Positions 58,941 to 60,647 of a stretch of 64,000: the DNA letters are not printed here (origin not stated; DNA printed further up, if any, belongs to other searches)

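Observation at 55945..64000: Compact cluster around a UbiD-family decarboxylase, with three cupins, a DUF1185 protein, an LLM monooxygenase, tandem transporters and a Rieske oxygenase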

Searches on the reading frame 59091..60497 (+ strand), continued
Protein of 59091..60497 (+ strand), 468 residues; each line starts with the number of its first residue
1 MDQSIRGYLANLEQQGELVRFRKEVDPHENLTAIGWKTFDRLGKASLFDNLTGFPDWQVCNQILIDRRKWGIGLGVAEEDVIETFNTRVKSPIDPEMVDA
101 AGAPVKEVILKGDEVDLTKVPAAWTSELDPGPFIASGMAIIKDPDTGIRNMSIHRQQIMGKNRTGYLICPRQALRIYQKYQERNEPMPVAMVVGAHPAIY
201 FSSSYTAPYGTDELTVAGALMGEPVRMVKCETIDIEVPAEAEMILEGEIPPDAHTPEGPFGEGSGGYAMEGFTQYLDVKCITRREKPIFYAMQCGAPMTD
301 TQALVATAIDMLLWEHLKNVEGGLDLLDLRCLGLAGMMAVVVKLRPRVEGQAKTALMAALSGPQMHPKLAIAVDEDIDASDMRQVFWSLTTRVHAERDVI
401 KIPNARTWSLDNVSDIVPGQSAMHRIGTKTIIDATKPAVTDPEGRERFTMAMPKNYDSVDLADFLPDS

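Call 33: find_encoding_contigs(protein=P0004, flank=10000, max_places=4)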
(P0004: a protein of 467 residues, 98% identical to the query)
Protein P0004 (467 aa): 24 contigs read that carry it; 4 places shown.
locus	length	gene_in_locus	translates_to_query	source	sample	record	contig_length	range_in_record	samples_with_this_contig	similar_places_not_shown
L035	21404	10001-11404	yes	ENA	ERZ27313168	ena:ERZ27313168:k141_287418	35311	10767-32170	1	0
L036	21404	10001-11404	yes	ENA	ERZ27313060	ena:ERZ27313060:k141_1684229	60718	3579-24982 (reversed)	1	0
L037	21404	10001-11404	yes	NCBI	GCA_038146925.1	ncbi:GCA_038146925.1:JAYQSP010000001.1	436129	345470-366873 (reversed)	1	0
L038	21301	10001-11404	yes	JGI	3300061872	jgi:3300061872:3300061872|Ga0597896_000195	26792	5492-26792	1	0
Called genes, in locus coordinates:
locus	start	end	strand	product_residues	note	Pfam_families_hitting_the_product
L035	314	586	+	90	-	-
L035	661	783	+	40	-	-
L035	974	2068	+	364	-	PF02350:Epimerase_2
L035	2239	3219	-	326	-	PF01073:3Beta_HSD, PF01370:Epimerase, PF02719:Polysacc_synt_2 (weak), PF04321:RmlD_sub_bind, PF07993:NAD_binding_4 (faint), PF16363:GDP_Man_Dehyd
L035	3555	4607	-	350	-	PF00296:Bac_luciferase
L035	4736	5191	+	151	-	PF12802:MarR_2, PF13412:HTH_24 (weak), PF22381:Staph_reg_Sar_Rot (weak), PF01047:MarR, PF22166:WHD_ArnR1 (weak)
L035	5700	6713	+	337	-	PF16868:NMT1_3, PF09084:NMT1, PF12974:Phosphonate-bd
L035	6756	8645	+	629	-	PF06808:DctM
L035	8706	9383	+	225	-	PF14499:DUF4437 (faint), PF12973:Cupin_7, PF16155:PnbB (faint), PF07883:Cupin_2 (faint), PF16867:DMSP_lyase (faint), PF12973:Cupin_7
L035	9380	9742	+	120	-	PF02311:AraC_binding, PF07883:Cupin_2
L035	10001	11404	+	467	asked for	PF20695:UbiD_N, PF01977:UbiD, PF20696:UbiD_C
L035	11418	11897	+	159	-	PF07883:Cupin_2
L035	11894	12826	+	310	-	PF01758:SBF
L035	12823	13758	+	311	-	-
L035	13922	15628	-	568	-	PF00732:GMC_oxred_N, PF00890:FAD_binding_2 (faint), PF05199:GMC_oxred_C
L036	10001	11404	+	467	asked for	PF20695:UbiD_N, PF01977:UbiD, PF20696:UbiD_C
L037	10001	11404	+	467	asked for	PF20695:UbiD_N, PF01977:UbiD, PF20696:UbiD_C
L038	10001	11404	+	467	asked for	PF20695:UbiD_N, PF01977:UbiD, PF20696:UbiD_C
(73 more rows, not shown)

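Call 34: find_encoding_contigs(protein=P0050, flank=9000, max_places=1)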
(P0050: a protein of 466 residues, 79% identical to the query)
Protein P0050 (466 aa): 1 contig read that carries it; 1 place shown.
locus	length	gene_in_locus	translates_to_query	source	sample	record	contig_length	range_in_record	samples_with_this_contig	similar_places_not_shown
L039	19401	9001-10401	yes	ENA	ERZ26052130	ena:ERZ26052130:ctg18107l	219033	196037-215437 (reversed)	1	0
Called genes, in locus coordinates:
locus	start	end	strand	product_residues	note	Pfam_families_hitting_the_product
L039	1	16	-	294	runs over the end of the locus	PF00892:EamA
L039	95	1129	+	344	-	PF09898:DUF2125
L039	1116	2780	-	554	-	PF01494:FAD_binding_3, PF21274:Rng_hyd_C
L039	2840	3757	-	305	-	PF03446:NAD_binding_2 (weak), PF03807:F420_oxidored, PF02153:PDH_N, PF20463:PDH_C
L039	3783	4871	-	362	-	PF00155:Aminotran_1_2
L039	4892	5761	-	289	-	PF01817:CM_2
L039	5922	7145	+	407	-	PF00561:Abhydrolase_1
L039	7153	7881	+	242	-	PF13489:Methyltransf_23, PF07021:MetW, PF13649:Methyltransf_25, PF13847:Methyltransf_31, PF08241:Methyltransf_11, PF08242:Methyltransf_12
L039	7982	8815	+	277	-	PF00378:ECH_1, PF16113:ECH_2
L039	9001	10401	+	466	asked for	PF20695:UbiD_N, PF01977:UbiD, PF20696:UbiD_C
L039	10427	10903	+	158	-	PF05899:Cupin_3 (weak), PF07883:Cupin_2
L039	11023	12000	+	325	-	PF03480:DctP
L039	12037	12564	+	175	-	PF04290:DctQ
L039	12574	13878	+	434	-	PF06808:DctM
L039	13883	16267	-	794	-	PF01315:Ald_Xan_dh_C, PF02738:MoCoBD_1, PF20256:MoCoBD_2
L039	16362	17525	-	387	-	PF01717:Meth_synt_2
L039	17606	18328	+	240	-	PF01177:Asp_Glu_race, PF17645:Amdase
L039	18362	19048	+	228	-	PF01300:Sua5_yciO_yrdC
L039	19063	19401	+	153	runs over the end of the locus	PF01980:TrmO_N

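Call 35: find_encoding_contigs(protein=P0058, flank=9000, max_places=1)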
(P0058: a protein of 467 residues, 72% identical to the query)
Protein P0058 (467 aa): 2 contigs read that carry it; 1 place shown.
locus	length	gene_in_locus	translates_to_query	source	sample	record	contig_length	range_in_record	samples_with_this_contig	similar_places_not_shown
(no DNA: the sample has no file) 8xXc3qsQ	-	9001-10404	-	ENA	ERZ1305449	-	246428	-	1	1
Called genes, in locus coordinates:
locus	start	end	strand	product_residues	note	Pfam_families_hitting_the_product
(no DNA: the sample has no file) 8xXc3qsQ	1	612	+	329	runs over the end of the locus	PF02423:OCD_Mu_crystall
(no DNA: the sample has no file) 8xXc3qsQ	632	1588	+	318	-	PF02239:Cytochrom_D1 (faint), PF21783:YNCE (weak)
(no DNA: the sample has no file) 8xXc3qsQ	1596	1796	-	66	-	-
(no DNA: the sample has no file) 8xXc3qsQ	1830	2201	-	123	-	-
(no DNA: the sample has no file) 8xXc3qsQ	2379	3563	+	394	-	PF00664:ABC_membrane, PF00005:ABC_tran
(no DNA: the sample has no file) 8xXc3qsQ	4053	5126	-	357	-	PF00296:Bac_luciferase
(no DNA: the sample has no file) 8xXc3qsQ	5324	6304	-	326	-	PF00171:Aldedh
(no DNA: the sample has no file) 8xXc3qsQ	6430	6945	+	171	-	PF04290:DctQ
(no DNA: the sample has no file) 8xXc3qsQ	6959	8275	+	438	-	PF06808:DctM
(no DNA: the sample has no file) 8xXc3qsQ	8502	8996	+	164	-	PF01434:Peptidase_M41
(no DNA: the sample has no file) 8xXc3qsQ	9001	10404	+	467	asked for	PF20695:UbiD_N, PF01977:UbiD, PF20696:UbiD_C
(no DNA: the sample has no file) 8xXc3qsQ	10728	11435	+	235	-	PF01177:Asp_Glu_race, PF17645:Amdase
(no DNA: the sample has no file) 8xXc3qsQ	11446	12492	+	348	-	PF13432:TPR_16 (weak), PF07719:TPR_2 (weak), PF13428:TPR_14 (weak), PF13489:Methyltransf_23 (weak), PF08241:Methyltransf_11, PF08242:Methyltransf_12, PF13649:Methyltransf_25, PF13847:Methyltransf_31 (weak), +1 more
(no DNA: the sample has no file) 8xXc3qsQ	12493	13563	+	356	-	PF00296:Bac_luciferase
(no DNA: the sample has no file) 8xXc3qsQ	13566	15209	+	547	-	PF00501:AMP-binding, PF13193:AMP-binding_C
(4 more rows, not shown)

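Call 36: find_encoding_contigs(protein=P0085, flank=9000, max_places=1)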
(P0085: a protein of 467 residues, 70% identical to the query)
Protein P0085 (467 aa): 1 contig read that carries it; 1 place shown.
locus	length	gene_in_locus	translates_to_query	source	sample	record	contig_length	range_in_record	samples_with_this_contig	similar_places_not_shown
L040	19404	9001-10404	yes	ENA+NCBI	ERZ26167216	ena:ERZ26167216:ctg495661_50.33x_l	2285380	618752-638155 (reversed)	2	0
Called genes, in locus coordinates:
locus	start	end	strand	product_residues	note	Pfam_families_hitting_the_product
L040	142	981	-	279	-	PF00850:Hist_deacetyl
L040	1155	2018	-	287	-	PF00753:Lactamase_B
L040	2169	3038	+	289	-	PF04976:DmsC (faint)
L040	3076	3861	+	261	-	PF00561:Abhydrolase_1, PF00975:Thioesterase (faint), PF12146:Hydrolase_4, PF12697:Abhydrolase_6, PF00561:Abhydrolase_1 (weak)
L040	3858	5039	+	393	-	PF00296:Bac_luciferase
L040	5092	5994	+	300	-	PF00892:EamA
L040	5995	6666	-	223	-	PF02979:NHase_alpha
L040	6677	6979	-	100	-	PF02211:NHase_beta_C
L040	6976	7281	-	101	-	PF21006:NHase_beta_N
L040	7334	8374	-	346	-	PF01717:Meth_synt_2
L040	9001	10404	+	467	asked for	PF20695:UbiD_N, PF01977:UbiD, PF20696:UbiD_C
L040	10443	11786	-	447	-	PF00355:Rieske, PF00848:Ring_hydroxyl_A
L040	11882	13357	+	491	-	PF20695:UbiD_N (weak), PF01977:UbiD, PF20696:UbiD_C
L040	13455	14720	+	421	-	PF00355:Rieske, PF00848:Ring_hydroxyl_A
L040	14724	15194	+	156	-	PF13577:SnoaL_4 (weak), PF00866:Ring_hydroxyl_B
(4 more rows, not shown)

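Call 71: search_protein_families(library=pfam, proteins=[L023:11990-13126:+, L029:13098-14060:+, L023:15751-16470:-, L014:8727-9911:-, L005:15011-15409:+, L024:17181-18038:+, L020:8248-9030:-, L013:12967-13989:+, L023:11398-11877:+, L019:3396-4334:+], max_evalue=0.00001)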
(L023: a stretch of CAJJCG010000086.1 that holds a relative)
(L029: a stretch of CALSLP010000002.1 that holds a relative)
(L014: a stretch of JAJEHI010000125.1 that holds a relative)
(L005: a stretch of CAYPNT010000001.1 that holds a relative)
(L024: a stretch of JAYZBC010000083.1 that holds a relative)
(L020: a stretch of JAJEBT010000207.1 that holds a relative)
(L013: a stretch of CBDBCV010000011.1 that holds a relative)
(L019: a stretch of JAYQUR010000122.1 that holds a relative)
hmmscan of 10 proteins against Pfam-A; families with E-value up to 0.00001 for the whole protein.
L023:11990-13126:+ (378 aa): 2 families
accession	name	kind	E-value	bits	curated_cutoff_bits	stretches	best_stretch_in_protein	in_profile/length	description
PF07883.17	Cupin_2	-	1.2e-18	67.1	27.2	2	274-333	6-64/70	Cupin domain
PF02311.25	AraC_binding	-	3.7e-09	36.9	21.1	0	273-320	10-57/135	AraC-like ligand binding domain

L029:13098-14060:+ (320 aa): 1 family
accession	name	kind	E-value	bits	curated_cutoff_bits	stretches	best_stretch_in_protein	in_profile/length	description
PF00701.28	DHDPS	-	1.8e-73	247.3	22.1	1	21-307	2-288/289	Dihydrodipicolinate synthetase family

L023:15751-16470:- (239 aa): 0 families

L014:8727-9911:- (394 aa): 1 family
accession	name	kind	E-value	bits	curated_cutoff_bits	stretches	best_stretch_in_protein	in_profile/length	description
PF01425.27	Amidase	-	3.9e-64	217.8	27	2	23-193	42-210/445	Amidase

L005:15011-15409:+ (132 aa): 1 family
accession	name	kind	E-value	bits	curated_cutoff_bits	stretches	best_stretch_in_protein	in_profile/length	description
PF01042.26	Ribonuc_L-PSP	-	4.9e-20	72.2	27.3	1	27-127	17-120/121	Endoribonuclease L-PSP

L024:17181-18038:+ (285 aa): 1 family
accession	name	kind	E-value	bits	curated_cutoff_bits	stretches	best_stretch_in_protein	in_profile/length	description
PF02668.22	TauD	-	5.6e-54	184.3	27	1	5-275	2-267/267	Taurine catabolism dioxygenase TauD, TfdA family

L020:8248-9030:- (260 aa): 2 families
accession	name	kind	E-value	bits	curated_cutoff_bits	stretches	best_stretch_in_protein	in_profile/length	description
PF02979.21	NHase_alpha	-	4.7e-82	274.3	27.2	1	77-256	3-184/184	Nitrile hydratase, alpha chain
PF14407.11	Frankia_peptide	-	6e-06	26.9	48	0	116-154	4-42/63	Ribosomally synthesized peptide prototyped by Frankia Franean1_4349.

L013:12967-13989:+ (340 aa): 1 family
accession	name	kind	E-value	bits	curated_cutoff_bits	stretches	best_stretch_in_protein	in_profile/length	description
PF04069.17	OpuAC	-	3.4e-30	106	21.2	1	98-274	2-170/257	Substrate binding domain of ABC-type glycine betaine transport system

L023:11398-11877:+ (159 aa): 4 families
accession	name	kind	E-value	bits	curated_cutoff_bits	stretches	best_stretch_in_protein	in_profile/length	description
PF01047.28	MarR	-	4.8e-11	42.8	24.6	1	44-100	2-58/59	MarR family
PF22381.2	Staph_reg_Sar_Rot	-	6e-11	42.7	27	1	38-116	7-85/85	Transcriptional regulator SarA/Rot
PF12802.13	MarR_2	-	7.1e-11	42.5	27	1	41-99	1-60/61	MarR family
PF13412.12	HTH_24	-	2.4e-06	27.5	21.9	0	58-90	16-48/48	Winged helix-turn-helix DNA-binding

L019:3396-4334:+ (312 aa): 1 family
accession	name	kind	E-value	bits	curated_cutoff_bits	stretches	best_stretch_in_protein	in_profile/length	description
PF00892.27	EamA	-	8.1e-44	149.6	28.2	2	18-151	4-135/135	EamA-like transporter family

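Call 76: search_dna_similar(query=window:59091-60497:+, collection=plasmids, mode=protein, max_rows=25, max_evalue=1e-40)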
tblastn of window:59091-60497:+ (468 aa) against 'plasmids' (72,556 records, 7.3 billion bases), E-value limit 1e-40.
Records with a match: 109; places in all: 112; records where one place covers at least 80% of the query: 99.
Best place of each record, by identity: <60% 109.
By first word of the organism name: Sinorhizobium 25; Rahnella 11; Clostridium 9; Paracoccus 8; Priestia 5; Escherichia 5; Brucella 5; Cupriavidus 4; Salmonella 3; Azospirillum 2; and 24 more.
By predicted mobility (MOB-suite, as given by PLSDB): non-mobilizable 72; conjugative 30; mobilizable 7.
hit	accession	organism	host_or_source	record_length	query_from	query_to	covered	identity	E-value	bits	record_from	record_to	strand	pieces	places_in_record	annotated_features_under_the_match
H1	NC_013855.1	Azospirillum sp. B510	-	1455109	4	461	98%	33.4%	2e-58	215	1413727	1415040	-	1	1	record has no annotation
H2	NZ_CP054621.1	Azospirillum oryzae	cell culture,soil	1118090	4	443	94%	33.9%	5e-59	216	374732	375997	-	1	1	record has no annotation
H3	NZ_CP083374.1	Ensifer canadensis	Melilotus albus,Cell Culture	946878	2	459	98%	32.5%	3e-54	202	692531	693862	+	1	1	UbiD family decarboxylase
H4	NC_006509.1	Geobacillus kaustophilus HTA426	isolated from the deepest Ocean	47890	3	465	99%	31.4%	2e-58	214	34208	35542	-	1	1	UbiD family decarboxylase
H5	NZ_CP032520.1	Cupriavidus oxalaticus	cell culture,activated sludge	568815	4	468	99%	31.2%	5e-48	184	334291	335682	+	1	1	UbiD family decarboxylase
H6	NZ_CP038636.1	Cupriavidus oxalaticus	whole organism,sewage sludge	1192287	4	468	99%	31.2%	5e-48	184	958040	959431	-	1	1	none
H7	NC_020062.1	Rhizobium tropici CIAT 899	Phaseolus vulgaris root nodule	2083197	2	449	96%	31.5%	6e-52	196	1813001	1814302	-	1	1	record has no annotation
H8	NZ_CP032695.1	Rhizobium jaguaris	Calliandra grandiflora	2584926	2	450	96%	31.3%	4e-52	196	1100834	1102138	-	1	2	none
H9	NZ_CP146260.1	Priestia megaterium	Nicotiana tabacum L.,Cell ...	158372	3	454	97%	31.0%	2e-55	206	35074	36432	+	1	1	non-oxidative hydroxyarylic acid decarboxylases subunit C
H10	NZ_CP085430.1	Priestia megaterium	single cell,soil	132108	3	454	97%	31.0%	2e-55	206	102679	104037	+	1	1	non-oxidative hydroxyarylic acid decarboxylases subunit C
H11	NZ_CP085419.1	Priestia megaterium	single cell,soil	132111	3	454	97%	31.0%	2e-55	206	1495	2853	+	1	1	non-oxidative hydroxyarylic acid decarboxylases subunit C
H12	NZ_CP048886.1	Priestia megaterium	culture,agricultural soil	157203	3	454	97%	31.0%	2e-55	206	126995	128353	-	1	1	non-oxidative hydroxyarylic acid decarboxylases subunit C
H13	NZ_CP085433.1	Priestia megaterium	single cell,soil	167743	3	454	97%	31.0%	2e-55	206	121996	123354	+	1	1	non-oxidative hydroxyarylic acid decarboxylases subunit C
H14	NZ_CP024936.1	Paraburkholderia graminis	soil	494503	4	466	99%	30.1%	3e-46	179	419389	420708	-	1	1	UbiD family decarboxylase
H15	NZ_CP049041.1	Pseudohalocynthiibacter aestuariivivens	pure culutre,Seawater recirculating ...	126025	3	467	99%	29.9%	5e-50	191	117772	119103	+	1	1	UbiD family decarboxylase | glutamate cyclase domain-containing protein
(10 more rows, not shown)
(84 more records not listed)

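Call 86: search_protein_families(library=pfam, proteins=[L026:6203-7168:+, L026:7152-8435:+, L026:8254-9030:-, L026:9027-9389:-, L026:11615-12763:+, L026:12903-13382:-, L026:14850-15614:+, L026:16020-16922:+, L026:17052-17597:-, L026:18292-18861:+], max_evalue=0.0001)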
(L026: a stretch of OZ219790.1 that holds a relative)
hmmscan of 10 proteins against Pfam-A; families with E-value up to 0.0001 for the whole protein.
L026:6203-7168:+ (321 aa): 1 family
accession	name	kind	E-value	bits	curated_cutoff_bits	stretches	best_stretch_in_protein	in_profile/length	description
PF00892.27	EamA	-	2.8e-41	141.4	28.2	2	21-156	2-134/135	EamA-like transporter family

L026:7152-8435:+ (427 aa): 0 families

L026:8254-9030:- (258 aa): 2 families
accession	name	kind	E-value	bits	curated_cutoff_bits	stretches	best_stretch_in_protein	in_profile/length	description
PF02979.21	NHase_alpha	-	2.6e-82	275.1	27.2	1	75-254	3-184/184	Nitrile hydratase, alpha chain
PF14407.11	Frankia_peptide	-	4.5e-07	30.5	48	1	114-154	4-44/63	Ribosomally synthesized peptide prototyped by Frankia Franean1_4349.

L026:9027-9389:- (120 aa): 0 families

L026:11615-12763:+ (382 aa): 2 families
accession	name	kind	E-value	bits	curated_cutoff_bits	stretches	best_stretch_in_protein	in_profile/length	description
PF07883.17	Cupin_2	-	1.5e-12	47.5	27.2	1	76-141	2-66/70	Cupin domain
PF02311.25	AraC_binding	-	2.3e-05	24.6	21.1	0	282-322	17-57/135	AraC-like ligand binding domain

L026:12903-13382:- (159 aa): 2 families
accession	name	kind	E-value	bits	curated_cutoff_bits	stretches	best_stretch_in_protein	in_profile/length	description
PF12680.13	SnoaL_2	-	9.2e-11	42.7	27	1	17-124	2-101/102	SnoaL-like domain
PF07366.18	SnoaL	-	1.3e-05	25.5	28.4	1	29-132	13-120/126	SnoaL-like polyketide cyclase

L026:14850-15614:+ (254 aa): 0 families

L026:16020-16922:+ (300 aa): 0 families

L026:17052-17597:- (181 aa): 0 families

L026:18292-18861:+ (189 aa): 0 families
